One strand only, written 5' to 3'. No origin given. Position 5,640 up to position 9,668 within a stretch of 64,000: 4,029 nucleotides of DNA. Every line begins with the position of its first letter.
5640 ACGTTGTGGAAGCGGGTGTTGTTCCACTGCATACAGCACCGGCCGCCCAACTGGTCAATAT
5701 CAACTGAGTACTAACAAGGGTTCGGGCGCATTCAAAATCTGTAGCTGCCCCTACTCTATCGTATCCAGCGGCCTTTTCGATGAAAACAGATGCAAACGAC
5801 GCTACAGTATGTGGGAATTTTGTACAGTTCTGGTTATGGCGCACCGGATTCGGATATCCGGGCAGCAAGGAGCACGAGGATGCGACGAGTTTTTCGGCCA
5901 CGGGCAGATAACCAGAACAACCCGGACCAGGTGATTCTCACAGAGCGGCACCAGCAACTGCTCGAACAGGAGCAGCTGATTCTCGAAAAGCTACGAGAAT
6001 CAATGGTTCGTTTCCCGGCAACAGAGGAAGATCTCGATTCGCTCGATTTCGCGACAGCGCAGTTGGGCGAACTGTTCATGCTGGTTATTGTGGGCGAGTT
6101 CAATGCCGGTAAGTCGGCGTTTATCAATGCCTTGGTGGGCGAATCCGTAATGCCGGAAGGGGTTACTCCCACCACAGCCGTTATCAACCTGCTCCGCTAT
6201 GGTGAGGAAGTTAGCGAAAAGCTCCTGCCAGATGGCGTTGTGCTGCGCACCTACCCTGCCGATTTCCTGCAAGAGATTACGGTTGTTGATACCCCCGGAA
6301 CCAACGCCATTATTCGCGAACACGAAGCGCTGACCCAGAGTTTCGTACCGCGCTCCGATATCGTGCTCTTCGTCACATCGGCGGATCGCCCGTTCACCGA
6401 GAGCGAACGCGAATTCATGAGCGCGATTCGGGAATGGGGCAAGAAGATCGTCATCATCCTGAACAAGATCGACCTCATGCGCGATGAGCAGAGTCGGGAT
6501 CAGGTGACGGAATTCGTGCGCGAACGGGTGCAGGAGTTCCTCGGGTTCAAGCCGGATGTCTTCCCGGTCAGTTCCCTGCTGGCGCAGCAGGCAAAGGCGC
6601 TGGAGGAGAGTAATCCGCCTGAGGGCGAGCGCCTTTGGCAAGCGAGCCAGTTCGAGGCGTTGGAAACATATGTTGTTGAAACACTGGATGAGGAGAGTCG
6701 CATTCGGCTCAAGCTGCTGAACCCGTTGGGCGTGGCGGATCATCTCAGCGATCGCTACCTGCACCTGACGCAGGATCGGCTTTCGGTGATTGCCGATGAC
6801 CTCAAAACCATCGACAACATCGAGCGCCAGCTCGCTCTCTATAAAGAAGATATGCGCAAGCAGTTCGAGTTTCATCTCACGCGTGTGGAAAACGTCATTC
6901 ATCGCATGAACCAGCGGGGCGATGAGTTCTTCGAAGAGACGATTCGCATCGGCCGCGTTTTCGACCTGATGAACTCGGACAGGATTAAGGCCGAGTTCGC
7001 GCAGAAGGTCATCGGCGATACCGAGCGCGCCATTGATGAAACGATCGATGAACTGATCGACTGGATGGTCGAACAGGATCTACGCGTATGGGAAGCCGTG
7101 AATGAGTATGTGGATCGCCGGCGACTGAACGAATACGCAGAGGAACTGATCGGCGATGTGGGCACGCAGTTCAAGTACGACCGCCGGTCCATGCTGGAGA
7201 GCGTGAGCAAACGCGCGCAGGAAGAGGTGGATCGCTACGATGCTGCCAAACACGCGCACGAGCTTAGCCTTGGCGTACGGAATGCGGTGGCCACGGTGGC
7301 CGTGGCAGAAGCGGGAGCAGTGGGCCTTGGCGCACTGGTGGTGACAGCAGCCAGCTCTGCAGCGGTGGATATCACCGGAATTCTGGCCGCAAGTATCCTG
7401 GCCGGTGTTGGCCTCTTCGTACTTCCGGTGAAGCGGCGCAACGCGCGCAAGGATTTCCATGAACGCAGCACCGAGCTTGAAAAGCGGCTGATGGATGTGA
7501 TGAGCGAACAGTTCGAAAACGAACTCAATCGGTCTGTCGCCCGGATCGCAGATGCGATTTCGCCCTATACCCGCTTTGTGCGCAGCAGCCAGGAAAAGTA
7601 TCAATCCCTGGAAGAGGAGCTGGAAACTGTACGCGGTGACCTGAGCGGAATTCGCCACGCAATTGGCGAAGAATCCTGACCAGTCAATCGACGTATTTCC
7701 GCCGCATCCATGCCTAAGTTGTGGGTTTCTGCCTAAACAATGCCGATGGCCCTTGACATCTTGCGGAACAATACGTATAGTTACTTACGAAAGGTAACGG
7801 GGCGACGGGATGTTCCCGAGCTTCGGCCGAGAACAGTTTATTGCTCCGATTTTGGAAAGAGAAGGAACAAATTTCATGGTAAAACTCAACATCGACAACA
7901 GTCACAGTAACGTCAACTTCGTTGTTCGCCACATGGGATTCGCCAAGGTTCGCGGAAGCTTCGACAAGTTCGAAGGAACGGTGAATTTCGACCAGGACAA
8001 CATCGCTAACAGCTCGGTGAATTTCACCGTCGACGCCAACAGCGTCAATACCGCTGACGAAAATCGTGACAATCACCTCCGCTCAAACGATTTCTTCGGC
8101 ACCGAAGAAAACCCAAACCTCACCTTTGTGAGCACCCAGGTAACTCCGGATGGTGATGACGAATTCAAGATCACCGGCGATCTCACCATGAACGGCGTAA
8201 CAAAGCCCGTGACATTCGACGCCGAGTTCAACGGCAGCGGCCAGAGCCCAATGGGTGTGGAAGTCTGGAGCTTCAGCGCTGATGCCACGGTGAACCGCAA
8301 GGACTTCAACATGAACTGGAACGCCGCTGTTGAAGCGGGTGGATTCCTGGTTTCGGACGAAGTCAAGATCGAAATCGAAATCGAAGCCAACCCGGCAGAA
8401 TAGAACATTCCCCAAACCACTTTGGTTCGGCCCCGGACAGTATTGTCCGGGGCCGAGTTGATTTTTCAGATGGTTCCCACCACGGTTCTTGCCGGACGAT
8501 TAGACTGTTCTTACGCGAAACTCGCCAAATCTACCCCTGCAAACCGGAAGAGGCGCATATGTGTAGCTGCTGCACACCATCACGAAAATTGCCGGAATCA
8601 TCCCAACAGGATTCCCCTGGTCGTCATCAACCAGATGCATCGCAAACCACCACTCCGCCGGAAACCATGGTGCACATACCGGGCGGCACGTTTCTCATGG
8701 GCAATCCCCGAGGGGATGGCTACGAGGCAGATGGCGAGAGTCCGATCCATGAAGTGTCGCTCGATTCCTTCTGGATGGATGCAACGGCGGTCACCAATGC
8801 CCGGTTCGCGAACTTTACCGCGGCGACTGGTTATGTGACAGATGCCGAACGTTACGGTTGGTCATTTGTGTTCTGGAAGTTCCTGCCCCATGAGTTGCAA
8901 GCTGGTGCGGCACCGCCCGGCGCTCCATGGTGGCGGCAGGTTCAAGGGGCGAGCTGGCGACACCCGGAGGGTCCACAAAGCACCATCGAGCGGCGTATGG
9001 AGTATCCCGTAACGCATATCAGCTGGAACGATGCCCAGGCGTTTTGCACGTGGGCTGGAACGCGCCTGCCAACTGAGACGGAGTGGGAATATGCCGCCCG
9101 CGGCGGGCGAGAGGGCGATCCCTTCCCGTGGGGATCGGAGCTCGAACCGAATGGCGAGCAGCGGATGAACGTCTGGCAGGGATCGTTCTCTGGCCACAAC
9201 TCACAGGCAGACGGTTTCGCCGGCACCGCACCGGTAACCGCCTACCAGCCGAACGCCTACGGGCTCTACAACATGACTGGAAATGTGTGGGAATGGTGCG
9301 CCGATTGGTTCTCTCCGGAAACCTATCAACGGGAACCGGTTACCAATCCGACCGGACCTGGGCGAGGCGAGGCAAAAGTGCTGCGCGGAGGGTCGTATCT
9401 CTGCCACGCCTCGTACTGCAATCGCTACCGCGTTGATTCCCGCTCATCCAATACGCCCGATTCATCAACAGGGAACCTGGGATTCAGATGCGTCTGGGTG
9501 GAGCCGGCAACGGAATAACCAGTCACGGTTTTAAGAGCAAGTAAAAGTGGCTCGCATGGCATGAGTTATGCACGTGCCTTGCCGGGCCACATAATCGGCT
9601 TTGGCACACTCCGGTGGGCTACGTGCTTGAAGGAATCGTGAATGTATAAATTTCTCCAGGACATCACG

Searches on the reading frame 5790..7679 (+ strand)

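Call 60: search_protein_families(library=pfam, proteins=[window:5790-7679:+], max_evalue=0.001)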
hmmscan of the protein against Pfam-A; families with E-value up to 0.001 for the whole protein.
window:5790-7679:+ (629 aa): 6 families
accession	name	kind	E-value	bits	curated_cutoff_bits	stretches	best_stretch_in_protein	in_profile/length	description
PF00350.29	Dynamin_N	-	3.2e-25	89.5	27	2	98-142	1-45/168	Dynamin family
PF01926.29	MMR_HSR1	-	7.5e-14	52.3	21.9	1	99-226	3-113/113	50S ribosome-binding GTPase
PF00009.33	GTP_EFTU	-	2.7e-10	40.6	26.5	1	160-270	68-177/188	Elongation factor Tu GTP binding domain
PF03193.22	RsgA_GTPase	-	6.1e-08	33.1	30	1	171-243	5-79/174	RsgA GTPase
PF02421.24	FeoB_N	-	1.4e-06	28.4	27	0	161-236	47-124/156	Ferrous iron transport protein B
PF04548.22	AIG1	-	1.2e-05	25.2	27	1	98-251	3-146/212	AIG1 family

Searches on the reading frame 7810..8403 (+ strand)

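Call 60: search_protein_families(library=pfam, proteins=[window:7810-8403:+], max_evalue=0.001)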
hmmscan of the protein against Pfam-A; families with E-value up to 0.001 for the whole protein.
window:7810-8403:+ (197 aa): 1 family
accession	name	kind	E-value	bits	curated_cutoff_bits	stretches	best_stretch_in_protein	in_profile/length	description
PF04264.18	YceI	-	4.8e-54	183.3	23.7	1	27-193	2-150/150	YceI-like domain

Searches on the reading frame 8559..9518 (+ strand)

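Call 60: search_protein_families(library=pfam, proteins=[window:8559-9518:+], max_evalue=0.001)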
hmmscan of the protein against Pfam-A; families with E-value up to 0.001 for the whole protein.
window:8559-9518:+ (319 aa): 1 family
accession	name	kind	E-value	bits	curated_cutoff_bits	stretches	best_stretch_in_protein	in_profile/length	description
PF03781.23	FGE-sulfatase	-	2.7e-82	276.7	23.3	1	35-313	3-255/255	Sulfatase-modifying factor enzyme 1-like domain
